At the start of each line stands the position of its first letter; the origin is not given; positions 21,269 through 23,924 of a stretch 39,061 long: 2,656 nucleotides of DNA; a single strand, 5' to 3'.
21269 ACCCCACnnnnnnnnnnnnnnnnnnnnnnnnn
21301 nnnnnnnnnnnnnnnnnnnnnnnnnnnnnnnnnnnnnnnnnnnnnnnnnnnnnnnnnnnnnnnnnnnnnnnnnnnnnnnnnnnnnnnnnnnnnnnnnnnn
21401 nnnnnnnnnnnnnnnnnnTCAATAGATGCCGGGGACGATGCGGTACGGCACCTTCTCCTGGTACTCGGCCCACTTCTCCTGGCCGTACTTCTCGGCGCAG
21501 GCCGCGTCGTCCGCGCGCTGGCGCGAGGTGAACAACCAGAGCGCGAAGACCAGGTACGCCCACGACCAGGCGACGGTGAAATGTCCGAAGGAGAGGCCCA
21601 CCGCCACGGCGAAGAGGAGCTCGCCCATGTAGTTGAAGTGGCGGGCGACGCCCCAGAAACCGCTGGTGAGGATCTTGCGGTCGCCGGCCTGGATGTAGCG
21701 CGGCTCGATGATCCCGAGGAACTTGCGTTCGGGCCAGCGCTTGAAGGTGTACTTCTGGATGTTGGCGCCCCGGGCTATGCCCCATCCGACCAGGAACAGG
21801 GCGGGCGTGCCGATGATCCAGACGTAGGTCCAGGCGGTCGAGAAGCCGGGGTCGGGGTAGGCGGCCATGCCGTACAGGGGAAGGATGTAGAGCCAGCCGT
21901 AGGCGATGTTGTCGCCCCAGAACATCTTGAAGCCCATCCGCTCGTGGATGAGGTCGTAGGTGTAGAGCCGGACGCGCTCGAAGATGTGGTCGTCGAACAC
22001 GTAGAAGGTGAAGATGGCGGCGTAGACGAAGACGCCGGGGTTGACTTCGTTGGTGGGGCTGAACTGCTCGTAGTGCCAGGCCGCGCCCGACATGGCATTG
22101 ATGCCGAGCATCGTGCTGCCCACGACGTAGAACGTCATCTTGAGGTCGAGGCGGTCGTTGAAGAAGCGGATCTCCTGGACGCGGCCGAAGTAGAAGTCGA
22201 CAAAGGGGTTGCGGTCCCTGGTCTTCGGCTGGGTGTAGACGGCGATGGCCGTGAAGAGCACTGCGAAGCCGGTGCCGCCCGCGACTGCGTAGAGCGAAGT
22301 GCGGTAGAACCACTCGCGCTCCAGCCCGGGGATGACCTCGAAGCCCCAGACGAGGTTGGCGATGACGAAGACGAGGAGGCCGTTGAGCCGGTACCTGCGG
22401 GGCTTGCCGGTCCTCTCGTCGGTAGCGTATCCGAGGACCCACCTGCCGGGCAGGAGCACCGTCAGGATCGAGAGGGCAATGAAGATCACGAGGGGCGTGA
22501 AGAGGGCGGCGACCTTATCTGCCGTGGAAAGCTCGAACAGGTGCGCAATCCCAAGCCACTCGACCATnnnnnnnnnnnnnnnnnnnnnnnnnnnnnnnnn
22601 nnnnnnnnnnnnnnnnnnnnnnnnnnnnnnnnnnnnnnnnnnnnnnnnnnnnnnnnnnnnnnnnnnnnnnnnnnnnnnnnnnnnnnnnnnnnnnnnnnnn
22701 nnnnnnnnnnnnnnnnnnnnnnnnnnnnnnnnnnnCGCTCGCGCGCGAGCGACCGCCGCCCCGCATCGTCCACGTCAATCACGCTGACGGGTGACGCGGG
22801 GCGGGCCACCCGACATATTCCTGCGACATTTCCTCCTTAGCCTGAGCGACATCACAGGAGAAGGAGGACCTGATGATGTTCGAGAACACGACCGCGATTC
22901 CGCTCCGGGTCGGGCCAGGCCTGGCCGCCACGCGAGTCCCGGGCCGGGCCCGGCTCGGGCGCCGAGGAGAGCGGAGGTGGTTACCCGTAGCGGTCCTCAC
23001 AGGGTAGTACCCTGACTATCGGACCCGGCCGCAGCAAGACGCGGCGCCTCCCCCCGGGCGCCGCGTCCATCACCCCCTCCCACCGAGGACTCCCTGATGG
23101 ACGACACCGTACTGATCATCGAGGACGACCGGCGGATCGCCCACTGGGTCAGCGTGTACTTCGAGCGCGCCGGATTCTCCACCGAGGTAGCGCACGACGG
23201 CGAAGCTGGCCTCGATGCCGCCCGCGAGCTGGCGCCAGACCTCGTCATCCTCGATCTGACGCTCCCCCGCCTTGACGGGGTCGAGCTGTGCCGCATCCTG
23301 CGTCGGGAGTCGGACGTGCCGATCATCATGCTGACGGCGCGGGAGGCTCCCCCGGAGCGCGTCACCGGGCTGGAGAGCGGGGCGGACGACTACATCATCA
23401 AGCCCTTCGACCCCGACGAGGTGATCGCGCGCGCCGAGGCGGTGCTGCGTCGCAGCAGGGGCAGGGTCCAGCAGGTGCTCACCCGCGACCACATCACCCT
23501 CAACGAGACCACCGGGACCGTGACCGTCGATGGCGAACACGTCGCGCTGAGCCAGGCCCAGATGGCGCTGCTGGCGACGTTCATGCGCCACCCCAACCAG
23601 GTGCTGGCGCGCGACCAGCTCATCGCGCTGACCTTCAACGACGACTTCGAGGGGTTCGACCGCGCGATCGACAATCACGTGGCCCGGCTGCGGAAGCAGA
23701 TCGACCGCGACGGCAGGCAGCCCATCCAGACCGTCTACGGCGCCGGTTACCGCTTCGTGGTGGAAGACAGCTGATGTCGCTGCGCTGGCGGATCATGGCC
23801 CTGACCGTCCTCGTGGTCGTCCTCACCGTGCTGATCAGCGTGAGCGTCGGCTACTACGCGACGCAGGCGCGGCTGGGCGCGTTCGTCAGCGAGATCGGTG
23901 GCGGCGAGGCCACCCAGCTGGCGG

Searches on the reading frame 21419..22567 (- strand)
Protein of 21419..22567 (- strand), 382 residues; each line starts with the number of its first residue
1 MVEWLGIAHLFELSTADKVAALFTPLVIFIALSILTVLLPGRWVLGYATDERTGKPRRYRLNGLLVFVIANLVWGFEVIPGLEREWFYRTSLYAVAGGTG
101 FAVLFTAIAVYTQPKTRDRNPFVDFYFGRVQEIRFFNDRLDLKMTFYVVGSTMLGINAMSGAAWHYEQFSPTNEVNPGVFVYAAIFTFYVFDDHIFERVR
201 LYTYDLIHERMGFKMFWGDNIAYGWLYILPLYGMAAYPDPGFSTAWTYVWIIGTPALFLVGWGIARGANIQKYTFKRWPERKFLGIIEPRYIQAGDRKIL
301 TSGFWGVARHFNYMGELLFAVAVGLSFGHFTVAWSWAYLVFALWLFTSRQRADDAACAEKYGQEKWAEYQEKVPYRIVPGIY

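Call 6: search_protein_families(library=ncbifam, proteins=[window:21419-22567:-], max_evalue=0.01)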
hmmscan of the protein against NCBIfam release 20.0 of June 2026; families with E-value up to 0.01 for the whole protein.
window:21419-22567:- (382 aa): 1 family
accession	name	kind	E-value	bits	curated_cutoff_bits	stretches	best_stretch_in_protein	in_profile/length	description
NF040696.1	isopcys_mtase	equivalog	0.0011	18.8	160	1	297-381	110-190/190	protein-S-isoprenylcysteine O-methyltransferase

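Call 53: search_protein_families(library=pfam, proteins=[window:21419-22567:-], max_evalue=0.001)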
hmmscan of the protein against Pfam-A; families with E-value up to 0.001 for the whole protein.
window:21419-22567:- (382 aa): 2 families
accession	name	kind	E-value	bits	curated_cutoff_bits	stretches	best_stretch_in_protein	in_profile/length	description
PF01222.22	ERG4_ERG24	-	2.7e-37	129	27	1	21-382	69-432/432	Ergosterol biosynthesis ERG4/ERG24 family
PF06966.17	DUF1295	-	1.4e-08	35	20.4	1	210-373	84-235/235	Protein of unknown function (DUF1295)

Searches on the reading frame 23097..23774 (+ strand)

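Call 53: search_protein_families(library=pfam, proteins=[window:23097-23774:+], max_evalue=0.001)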
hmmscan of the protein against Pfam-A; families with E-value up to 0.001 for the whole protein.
window:23097-23774:+ (225 aa): 3 families
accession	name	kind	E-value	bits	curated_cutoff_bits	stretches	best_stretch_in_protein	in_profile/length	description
PF00072.30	Response_reg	-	4.4e-29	101.3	30.2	1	5-113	1-110/111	Response regulator receiver domain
PF00486.34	Trans_reg_C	-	2.6e-21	75.9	26.2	1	146-220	1-77/77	Transcriptional regulatory protein, C terminal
PF23198.2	PDE8A_N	-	0.00078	19.8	29.6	0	23-72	31-81/147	PDE8A-like, N-terminal domain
